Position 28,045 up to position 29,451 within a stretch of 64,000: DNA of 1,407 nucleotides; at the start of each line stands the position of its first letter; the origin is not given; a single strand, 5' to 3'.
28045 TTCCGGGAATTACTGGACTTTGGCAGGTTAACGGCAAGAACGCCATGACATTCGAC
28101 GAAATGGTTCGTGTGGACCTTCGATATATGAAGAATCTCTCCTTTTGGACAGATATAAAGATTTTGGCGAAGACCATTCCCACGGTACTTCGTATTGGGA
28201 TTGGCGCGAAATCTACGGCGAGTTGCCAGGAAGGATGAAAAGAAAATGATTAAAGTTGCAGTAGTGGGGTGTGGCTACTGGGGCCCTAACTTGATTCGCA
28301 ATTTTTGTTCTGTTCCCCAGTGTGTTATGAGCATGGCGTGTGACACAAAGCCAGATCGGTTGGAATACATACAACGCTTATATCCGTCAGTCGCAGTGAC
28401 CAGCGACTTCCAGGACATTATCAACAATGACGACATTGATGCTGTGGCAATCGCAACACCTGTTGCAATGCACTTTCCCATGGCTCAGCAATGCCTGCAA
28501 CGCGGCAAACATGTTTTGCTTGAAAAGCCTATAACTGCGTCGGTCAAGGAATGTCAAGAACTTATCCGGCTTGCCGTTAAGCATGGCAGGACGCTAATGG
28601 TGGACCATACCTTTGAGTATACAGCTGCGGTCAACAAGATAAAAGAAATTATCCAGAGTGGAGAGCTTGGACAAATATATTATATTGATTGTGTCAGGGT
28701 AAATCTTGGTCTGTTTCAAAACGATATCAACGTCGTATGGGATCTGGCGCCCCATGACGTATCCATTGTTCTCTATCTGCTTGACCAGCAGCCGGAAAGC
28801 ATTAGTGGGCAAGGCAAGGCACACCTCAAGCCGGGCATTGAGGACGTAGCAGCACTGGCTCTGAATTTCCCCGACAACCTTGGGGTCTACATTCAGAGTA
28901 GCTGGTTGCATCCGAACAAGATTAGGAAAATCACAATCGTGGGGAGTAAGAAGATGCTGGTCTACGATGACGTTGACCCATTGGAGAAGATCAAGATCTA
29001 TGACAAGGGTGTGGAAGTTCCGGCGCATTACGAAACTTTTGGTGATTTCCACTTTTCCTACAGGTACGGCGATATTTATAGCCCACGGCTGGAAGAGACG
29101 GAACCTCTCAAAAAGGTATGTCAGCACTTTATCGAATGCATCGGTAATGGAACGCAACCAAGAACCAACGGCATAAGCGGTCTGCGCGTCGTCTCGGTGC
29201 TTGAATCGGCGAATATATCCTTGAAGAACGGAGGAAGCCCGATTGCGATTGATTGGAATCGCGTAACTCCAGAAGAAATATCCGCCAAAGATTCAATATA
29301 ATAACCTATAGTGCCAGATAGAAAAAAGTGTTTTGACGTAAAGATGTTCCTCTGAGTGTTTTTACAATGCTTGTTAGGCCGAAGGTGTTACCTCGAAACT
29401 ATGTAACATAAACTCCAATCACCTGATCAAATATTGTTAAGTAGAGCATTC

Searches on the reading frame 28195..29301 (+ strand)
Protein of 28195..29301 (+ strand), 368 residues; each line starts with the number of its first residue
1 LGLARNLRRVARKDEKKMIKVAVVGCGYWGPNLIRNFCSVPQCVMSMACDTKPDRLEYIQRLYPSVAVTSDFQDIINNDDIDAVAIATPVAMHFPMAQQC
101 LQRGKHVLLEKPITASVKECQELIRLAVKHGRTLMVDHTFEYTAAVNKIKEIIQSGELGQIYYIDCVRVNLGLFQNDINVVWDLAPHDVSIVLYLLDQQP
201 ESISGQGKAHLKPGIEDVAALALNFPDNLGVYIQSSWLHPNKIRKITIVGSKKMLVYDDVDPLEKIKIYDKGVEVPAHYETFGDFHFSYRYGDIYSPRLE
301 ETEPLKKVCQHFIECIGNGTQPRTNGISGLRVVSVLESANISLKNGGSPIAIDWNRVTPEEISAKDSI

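Call 5: search_protein_families(library=pfam, proteins=[window:28195-29301:+], max_evalue=0.001)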
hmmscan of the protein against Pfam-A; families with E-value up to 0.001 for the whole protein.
window:28195-29301:+ (368 aa): 3 families
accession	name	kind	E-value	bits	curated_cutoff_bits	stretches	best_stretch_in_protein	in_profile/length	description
PF01408.29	GFO_IDH_MocA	-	7.4e-27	94.9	24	1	19-138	1-120/120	Oxidoreductase family, NAD-binding Rossmann fold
PF22725.1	GFO_IDH_MocA_C3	-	2.6e-15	57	27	1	147-255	2-123/124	GFO/IDH/MocA C-terminal domain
PF02894.22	GFO_IDH_MocA_C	-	1.2e-07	32.2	22.9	1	150-349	1-215/218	Oxidoreductase family, C-terminal alpha/beta domain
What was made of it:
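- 28195..29301 (+): Gfo/Idh/MocA oxidoreductase, candidate UDP-GlcNAc 3-dehydrogenase (WbpB-like step). Pfam GFO_IDH_MocA 7e-27 (call 5).
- Checked: The Gfo/Idh/MocA gene at 28195-29301 is also confirmed (call 5).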

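Call 35: search_solved_structures(query=window:28195-29301:+, max_evalue=0.00001)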
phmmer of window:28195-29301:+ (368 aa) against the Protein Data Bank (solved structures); distinct sequences matched with E-value up to 0.00001: 84 (the best 60 are shown).
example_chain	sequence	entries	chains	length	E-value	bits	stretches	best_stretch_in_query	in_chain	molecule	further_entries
3c1a_A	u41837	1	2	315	3.4e-25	92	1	18-260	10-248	Putative oxidoreductase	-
3e82_A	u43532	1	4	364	1.9e-21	79.7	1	18-261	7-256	Putative oxidoreductase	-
8tdi_L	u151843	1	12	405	5.4e-17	65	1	40-162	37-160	P2B11 Glucuronide-3-dehydrogenase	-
5a02_A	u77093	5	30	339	6.1e-17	64.8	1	19-162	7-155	ALDOSE-ALDOSE OXIDOREDUCTASE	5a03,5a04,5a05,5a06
3kux_A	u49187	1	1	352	4.8e-16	61.9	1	19-264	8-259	Putative oxidoreductase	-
3gfg_A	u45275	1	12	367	1.3e-15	60.5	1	19-182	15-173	Uncharacterized oxidoreductase yvaA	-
1zh8_A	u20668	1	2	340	1.6e-15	60.1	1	17-179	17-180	oxidoreductase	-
3gdo_A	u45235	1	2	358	2.1e-15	59.8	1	52-182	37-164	Uncharacterized oxidoreductase yvaA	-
7wzd_A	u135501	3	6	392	2.4e-15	59.6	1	20-168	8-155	4,5-dihydroxyphthalate dehydrogenase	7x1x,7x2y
6z3c_AAA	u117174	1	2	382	3e-15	59.3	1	16-172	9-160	Gfo/Idh/MocA family oxidoreductase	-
7xr9_A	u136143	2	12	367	3.6e-15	59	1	19-165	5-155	DgpA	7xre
6z3b_A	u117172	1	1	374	4.3e-15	58.7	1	17-172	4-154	Gfo/Idh/MocA family oxidoreductase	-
6z3b_B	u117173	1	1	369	5.3e-15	58.5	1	17-173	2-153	Gfo/Idh/MocA family oxidoreductase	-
3ec7_A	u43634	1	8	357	2.2e-14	56.4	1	18-202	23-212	Putative Dehydrogenase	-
3db2_A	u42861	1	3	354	2.3e-14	56.4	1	19-257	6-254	putative NADPH-dependent oxidoreductase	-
3q2k_A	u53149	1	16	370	2e-12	50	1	17-165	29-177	oxidoreductase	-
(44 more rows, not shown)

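Call 49: search_protein_families(library=ncbifam, proteins=[window:28195-29301:+], max_evalue=0.00001)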
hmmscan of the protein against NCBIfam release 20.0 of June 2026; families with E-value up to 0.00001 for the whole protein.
window:28195-29301:+ (368 aa): 9 families
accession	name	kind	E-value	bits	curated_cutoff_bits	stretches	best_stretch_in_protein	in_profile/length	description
NF040723.1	UDP-GlcNAcDh_Arch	equivalog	7.2e-53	180.1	450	1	19-272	1-250/302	UDP-N-acetylglucosamine 3-dehydrogenase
TIGR04380.1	myo_inos_iolG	equivalog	4.6e-31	107.9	355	1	18-346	1-326/330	inositol 2-dehydrogenase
NF008607.0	PRK11579.1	subfamily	3.4e-24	85.5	330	1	18-265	4-257/346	oxidoreductase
NF041392.1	XylDh_Gfo6_Halo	equivalog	5.1e-21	74.8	350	1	12-164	10-166/350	D-xylose 1-dehydrogenase Gfo6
NF052479.1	LevoglcsnDh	equivalog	5.3e-18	64.9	650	1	47-162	40-155/386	levoglucosan dehydrogenase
NF058563.1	BT_2159_fam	equivalog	1.1e-16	60.9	650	1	19-173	1-155/350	disaccharide 3-dehydrogenase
NF007574.0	PRK10206.1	equivalog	2.2e-16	59.9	352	1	59-165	44-150/345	oxidoreductase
NF058561.1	BT_2158_fam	equivalog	1.2e-15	57.1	750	1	17-167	34-183/487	glycoside 3-dehydrogenase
NF052679.1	InsChiInosDhIolG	equivalog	2.1e-13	50.1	540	1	59-203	45-192/343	bifunctional inositol 2-dehydrogenase/D-chiro-inositol 1-dehydrogenase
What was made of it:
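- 28195..29301 (+): The best NCBIfam match is NF040723, UDP-GlcNAc 3-dehydrogenase, at 7e-53 and 180 bits, below the cut-off of 450 (call 49).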
